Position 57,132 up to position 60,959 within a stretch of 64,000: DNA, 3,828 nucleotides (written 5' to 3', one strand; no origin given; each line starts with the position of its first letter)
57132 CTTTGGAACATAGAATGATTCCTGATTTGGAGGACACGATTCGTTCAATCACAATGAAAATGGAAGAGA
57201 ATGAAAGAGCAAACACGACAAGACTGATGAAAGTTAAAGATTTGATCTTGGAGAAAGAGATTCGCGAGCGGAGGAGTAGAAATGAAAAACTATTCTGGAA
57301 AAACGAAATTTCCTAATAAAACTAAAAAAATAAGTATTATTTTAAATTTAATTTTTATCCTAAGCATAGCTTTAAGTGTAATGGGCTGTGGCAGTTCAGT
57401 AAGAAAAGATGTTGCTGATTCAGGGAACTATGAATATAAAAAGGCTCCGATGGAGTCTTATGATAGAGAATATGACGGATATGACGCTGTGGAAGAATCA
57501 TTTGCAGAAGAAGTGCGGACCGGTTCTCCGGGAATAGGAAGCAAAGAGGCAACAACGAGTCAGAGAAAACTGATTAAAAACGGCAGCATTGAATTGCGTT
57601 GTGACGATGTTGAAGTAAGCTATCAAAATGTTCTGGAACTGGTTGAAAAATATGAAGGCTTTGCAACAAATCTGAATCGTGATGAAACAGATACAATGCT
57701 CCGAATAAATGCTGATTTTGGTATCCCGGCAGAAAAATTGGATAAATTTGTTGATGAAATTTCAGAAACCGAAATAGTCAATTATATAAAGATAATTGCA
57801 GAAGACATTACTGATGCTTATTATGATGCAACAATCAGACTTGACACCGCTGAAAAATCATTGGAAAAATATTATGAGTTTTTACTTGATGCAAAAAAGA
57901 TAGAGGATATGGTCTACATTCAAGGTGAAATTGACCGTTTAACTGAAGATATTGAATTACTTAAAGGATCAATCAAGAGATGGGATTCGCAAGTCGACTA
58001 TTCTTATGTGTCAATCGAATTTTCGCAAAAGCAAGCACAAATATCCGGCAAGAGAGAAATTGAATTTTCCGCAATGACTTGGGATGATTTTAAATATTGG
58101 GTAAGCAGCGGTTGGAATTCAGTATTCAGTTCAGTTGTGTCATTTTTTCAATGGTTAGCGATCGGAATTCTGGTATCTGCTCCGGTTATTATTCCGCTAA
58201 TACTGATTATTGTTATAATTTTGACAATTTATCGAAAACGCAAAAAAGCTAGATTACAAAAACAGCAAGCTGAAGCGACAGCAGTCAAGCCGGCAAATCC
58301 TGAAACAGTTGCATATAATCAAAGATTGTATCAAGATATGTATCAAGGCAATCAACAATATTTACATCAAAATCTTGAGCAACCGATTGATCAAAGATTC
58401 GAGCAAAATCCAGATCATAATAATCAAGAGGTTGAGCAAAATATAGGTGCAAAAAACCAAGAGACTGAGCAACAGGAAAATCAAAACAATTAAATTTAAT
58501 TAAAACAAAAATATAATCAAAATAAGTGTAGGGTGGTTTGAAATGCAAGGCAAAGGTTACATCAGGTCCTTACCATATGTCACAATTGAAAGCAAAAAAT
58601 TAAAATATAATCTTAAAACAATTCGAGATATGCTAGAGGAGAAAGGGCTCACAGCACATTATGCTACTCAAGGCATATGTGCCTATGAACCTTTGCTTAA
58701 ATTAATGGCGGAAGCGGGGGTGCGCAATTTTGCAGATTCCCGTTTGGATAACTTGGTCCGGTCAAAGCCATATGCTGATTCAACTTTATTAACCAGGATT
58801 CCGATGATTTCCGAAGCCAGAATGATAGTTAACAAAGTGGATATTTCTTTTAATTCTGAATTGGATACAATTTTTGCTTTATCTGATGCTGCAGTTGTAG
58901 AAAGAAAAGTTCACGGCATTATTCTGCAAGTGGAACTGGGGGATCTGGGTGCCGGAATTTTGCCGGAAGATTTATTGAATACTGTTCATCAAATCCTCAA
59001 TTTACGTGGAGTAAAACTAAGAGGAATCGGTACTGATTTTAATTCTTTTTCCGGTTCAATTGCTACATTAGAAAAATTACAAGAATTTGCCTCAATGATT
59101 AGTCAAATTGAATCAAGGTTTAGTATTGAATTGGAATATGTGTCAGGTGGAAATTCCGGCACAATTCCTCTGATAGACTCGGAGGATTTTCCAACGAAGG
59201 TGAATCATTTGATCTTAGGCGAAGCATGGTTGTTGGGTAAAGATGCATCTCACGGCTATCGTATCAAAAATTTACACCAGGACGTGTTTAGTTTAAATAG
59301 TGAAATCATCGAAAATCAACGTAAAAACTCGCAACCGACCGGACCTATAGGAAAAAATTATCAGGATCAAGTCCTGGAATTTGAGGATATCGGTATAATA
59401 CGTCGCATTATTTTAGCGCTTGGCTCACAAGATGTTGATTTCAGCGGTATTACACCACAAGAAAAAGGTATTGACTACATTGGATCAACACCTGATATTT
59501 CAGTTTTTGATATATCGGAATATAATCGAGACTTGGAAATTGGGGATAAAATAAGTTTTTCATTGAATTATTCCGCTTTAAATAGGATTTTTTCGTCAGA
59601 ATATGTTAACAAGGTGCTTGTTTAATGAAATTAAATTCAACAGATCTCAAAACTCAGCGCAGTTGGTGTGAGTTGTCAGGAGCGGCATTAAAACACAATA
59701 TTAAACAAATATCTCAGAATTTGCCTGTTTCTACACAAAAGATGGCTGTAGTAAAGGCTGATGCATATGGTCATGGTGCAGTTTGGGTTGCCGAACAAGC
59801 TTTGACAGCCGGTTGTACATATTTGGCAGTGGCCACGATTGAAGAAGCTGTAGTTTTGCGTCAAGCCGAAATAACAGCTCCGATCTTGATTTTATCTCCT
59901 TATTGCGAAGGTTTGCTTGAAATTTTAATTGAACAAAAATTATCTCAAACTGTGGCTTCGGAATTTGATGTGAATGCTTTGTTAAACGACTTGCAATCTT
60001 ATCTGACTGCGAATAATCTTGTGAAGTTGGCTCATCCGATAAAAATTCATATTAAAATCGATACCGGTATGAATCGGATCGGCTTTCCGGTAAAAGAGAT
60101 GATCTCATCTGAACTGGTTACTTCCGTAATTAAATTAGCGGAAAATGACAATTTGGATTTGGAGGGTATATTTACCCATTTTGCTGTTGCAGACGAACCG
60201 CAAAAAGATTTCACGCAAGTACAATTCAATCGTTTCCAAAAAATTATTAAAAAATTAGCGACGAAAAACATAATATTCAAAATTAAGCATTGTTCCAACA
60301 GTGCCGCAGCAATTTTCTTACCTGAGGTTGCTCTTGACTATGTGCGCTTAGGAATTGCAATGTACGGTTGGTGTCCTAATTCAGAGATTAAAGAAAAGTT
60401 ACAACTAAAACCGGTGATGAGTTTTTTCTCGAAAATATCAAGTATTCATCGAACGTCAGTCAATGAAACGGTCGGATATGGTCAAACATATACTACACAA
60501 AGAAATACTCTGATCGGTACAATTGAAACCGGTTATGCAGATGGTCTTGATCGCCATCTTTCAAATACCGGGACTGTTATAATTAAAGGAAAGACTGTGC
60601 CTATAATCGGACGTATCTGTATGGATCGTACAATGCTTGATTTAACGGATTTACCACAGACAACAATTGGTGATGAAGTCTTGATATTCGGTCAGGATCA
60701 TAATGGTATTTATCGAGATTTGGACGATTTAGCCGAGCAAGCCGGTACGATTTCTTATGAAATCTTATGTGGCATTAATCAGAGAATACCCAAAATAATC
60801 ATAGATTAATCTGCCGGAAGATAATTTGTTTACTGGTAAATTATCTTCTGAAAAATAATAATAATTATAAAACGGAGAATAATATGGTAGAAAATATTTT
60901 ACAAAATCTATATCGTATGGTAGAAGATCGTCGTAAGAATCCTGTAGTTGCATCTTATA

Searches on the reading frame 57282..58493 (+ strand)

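Call 61: search_protein_families(library=pfam, proteins=[window:57282-58493:+], max_evalue=0.00001)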
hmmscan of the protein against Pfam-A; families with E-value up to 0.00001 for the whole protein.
window:57282-58493:+ (403 aa): 1 family
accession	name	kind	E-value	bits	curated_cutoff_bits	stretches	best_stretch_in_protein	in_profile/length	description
PF14257.11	DUF4349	-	4.9e-40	137.6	27.7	1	95-313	1-211/213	Domain of unknown function (DUF4349)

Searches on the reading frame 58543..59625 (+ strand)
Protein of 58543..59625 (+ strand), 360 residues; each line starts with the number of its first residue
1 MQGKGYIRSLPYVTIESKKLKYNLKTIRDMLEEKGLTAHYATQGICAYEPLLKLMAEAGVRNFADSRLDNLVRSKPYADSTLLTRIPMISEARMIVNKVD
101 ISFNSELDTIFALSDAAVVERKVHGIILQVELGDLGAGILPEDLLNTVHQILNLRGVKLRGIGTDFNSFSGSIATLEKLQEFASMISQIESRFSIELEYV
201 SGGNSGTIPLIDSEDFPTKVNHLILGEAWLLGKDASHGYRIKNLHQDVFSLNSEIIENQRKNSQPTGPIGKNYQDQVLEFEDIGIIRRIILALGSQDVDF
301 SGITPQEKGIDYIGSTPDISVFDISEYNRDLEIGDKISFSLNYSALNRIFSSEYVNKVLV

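Call 61: search_protein_families(library=pfam, proteins=[window:58543-59625:+], max_evalue=0.00001)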
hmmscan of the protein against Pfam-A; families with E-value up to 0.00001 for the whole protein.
window:58543-59625:+ (360 aa): 1 family
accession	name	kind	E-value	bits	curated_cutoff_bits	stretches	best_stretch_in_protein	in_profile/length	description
PF01168.26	Ala_racemase_N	-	5.5e-14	52.8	24.1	1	15-211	1-202/220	Alanine racemase, N-terminal domain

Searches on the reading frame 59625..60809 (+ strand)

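Call 61: search_protein_families(library=pfam, proteins=[window:59625-60809:+], max_evalue=0.00001)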
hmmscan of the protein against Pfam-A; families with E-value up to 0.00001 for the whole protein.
window:59625-60809:+ (394 aa): 2 families
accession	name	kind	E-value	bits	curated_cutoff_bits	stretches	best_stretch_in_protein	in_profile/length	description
PF01168.26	Ala_racemase_N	-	7.3e-63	212.7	24.1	1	20-249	4-218/220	Alanine racemase, N-terminal domain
PF00842.27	Ala_racemase_C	-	3e-44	150.1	25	1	264-391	1-126/127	Alanine racemase, C-terminal domain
